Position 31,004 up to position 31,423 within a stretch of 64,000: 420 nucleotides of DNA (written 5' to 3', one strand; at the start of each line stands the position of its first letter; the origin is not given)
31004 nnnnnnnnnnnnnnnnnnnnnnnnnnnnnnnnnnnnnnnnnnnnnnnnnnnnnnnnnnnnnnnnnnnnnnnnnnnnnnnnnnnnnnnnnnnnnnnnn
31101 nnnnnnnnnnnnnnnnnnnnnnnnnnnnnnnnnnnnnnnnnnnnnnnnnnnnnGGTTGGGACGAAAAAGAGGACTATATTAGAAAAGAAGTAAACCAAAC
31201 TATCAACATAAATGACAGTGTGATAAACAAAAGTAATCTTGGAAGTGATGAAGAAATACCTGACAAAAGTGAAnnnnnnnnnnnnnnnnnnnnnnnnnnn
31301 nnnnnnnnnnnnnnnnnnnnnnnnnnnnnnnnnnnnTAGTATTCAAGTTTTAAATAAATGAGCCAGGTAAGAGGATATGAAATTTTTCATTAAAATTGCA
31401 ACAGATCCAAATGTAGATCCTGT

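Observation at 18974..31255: Shared C-terminal '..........' peptide on three unrelated proteins of the island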

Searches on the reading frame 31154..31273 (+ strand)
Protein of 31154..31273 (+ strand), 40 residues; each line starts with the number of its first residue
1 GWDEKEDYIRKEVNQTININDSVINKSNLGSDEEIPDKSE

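Call 32: search_protein_representatives(alignment_id=A2)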
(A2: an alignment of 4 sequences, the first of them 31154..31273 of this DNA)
Query: 4 sequences, 22 profile positions. Proteins with E-value up to 0.001 (for the whole library): 18; up to 1e-10: 0; up to 1e-30: 0. The best 18 are listed.
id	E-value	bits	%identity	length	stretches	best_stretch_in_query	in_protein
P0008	3.5e-09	51.7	-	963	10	4-13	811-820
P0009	9.5e-09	50.3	-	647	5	8-20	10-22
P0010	1.4e-06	43.5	-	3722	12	9-22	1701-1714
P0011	2.5e-06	42.7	-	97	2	1-18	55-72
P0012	1.3e-05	40.5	-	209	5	11-20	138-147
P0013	1.5e-05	40.2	-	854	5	9-21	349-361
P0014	1.9e-05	39.9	-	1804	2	1-18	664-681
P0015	7.9e-05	38.0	-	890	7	12-20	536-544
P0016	1.5e-04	37.1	-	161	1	3-20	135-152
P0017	1.8e-04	36.9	-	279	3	5-18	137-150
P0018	1.8e-04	36.8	-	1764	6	9-19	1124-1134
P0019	1.9e-04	36.7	-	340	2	3-18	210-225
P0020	2.4e-04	36.4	-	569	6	1-13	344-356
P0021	2.6e-04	36.4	-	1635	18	12-20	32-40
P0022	4.0e-04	35.8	-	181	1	1-22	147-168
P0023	4.4e-04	35.6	-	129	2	2-19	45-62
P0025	9.9e-04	34.5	-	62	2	3-17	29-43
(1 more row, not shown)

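Call 34: search_protein_families(library=pfam, proteins=[P0017, P0019, P0016, P0011, P0023, P0025], max_evalue=1)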
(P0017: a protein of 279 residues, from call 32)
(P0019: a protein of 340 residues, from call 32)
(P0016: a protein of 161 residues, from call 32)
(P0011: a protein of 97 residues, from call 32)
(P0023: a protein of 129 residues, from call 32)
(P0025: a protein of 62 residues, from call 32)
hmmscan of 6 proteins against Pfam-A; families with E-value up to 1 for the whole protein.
P0017 (279 aa): 13 families
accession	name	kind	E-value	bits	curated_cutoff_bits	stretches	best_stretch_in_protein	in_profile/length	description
PF12773.13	DZR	-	5.8e-06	26.8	27.3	2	230-273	6-45/45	Double zinc ribbon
PF13240.11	Zn_Ribbon_1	-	9e-05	22.6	25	1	254-276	1-23/23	zinc-ribbon domain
PF24460.1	DUF7575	-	0.00013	21.7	28.5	2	236-262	3-27/28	Domain of unknown function (DUF7575)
PF07191.17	Zn_ribbon_6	-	0.00074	19.9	25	1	238-276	2-39/67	Double zinc ribbon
PF18912.6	DZR_2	-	0.0028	17.9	27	1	255-276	10-31/56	Double zinc ribbon domain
PF23795.1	SH3_YKFC_2nd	-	0.0045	17.2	27.4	0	101-127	14-40/57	YKFC SH3b2 domain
PF13248.11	Zn_ribbon_3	-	0.015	15.2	27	1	257-276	7-26/26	zinc-ribbon domain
PF17032.10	Zn_ribbon_15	-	0.021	16.1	28.9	1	236-273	37-73/73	zinc-ribbon family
PF09889.16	DUF2116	-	0.22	11.9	26.8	1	253-276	4-28/59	Probable treble clef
PF18439.7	zf_UBZ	-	0.38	10.9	25.6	0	268-278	4-14/32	Ubiquitin-Binding Zinc Finger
PF23499.1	YnfU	-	0.67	10.3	27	0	238-249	18-29/49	YnfU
PF14149.11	YhfH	-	0.86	9.9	27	0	250-266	11-27/37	YhfH-like protein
PF08271.17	Zn_Ribbon_TF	-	0.97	9.5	29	0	238-264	2-31/43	TFIIB zinc-binding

P0019 (340 aa): 3 families
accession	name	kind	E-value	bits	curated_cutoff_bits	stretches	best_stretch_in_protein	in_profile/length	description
PF19802.4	DUF6285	-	0.013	16.6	28.1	0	271-314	37-79/91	Domain of unknown function (DUF6285)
PF08044.16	DUF1707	-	0.1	13.1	27.6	0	286-304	10-28/53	DUF1707 SHOCT-like domain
PF05099.18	TerB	-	0.11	13.3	24.4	0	238-268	82-112/118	Tellurite resistance protein TerB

P0016 (161 aa): 2 families
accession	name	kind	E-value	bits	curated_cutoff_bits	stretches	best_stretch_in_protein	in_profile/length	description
PF01927.22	Mut7-C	-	0.069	13.7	23.3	1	38-83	95-138/146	Mut7-C RNAse domain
PF11416.13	Syntaxin-5_N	-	0.1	12.3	16.6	1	12-23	2-13/23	Syntaxin-5 N-terminal, Sly1p-binding domain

P0011 (97 aa): 0 families

P0023 (129 aa): 9 families
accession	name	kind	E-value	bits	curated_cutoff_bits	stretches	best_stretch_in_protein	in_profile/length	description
PF13240.11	Zn_Ribbon_1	-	3.7e-06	27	25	1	107-128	1-22/23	zinc-ribbon domain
PF12773.13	DZR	-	7.9e-05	23.2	27.3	1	108-129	1-22/45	Double zinc ribbon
PF17032.10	Zn_ribbon_15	-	0.028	15.6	28.9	1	94-126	39-73/73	zinc-ribbon family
PF24463.1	DUF7577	-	0.039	14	28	1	107-128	4-25/27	Domain of unknown function (DUF7577)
PF13248.11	Zn_ribbon_3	-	0.058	13.3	27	1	107-127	4-24/26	zinc-ribbon domain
PF10083.14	DUF2321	-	0.29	11.2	24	1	102-128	23-46/157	Uncharacterized protein conserved in bacteria (DUF2321)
PF18912.6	DZR_2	-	0.3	11.4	27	1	97-128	9-45/56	Double zinc ribbon domain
PF01529.25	DHHC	-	0.32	11.5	28.7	1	105-128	5-28/133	DHHC palmitoyltransferase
PF12172.15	zf-ChsH2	-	0.97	9.7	23.2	1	108-128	14-34/37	ChsH2, rubredoxin-like zinc ribbon domain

P0025 (62 aa): 0 families

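Call 35: search_protein_families(library=ncbifam, proteins=[P0017, P0019, P0016, P0011, P0023], max_evalue=1)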
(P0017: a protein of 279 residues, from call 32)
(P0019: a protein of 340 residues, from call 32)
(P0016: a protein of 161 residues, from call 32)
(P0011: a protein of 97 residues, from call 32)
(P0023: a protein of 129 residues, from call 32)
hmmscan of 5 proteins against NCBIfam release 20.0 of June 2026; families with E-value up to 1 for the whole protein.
P0017 (279 aa): 3 families
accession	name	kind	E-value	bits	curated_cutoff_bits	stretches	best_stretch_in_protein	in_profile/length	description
NF038384.1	zinc_YnfU_fam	subfamily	0.081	12.5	36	1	237-251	17-31/52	YnfU family zinc-binding protein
NF045510.1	4Cys_prefix_kin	domain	0.12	12.7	24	0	240-260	5-24/26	4-Cys prefix domain-containing protein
TIGR03831.1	YgiT_finger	domain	0.28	11.5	20.2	1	266-278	32-44/46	YgiT-type zinc finger protein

P0019 (340 aa): 1 family
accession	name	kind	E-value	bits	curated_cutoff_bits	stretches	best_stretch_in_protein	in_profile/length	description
NF041471.1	phage_reg_YmfL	equivalog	0.17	11.6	90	0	286-314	99-127/143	YmfL family putative regulatory protein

P0016 (161 aa): 1 family
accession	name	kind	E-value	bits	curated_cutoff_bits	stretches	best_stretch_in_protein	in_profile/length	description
TIGR00782.1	ccoP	equivalog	0.073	12.4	179.95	1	61-148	109-194/285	cytochrome-c oxidase, cbb3-type subunit III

P0011 (97 aa): 0 families

P0023 (129 aa): 3 families
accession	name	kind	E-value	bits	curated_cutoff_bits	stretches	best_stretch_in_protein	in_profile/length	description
NF045510.1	4Cys_prefix_kin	domain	0.00017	21.8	24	1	118-128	15-25/26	4-Cys prefix domain-containing protein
NF045720.1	rubredox_RCKP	subfamily_domain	0.61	9.7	45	1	108-128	6-28/34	RCKP-type rubredoxin-like domain-containing protein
NF011302.0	PRK14714.1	equivalog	0.7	7.3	1791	1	41-128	628-714/1350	DNA-directed DNA polymerase II large subunit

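Call 69: find_encoding_contigs(protein=P0023, flank=3000, max_places=2)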
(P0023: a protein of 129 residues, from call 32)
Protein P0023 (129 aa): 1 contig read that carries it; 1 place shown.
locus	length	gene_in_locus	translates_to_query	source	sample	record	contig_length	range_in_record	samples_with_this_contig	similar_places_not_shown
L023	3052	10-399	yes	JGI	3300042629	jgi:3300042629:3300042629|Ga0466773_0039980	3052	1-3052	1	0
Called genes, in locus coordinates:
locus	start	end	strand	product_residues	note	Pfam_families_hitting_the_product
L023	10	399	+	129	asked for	PF13240:Zn_Ribbon_1 (weak)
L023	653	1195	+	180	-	-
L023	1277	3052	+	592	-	?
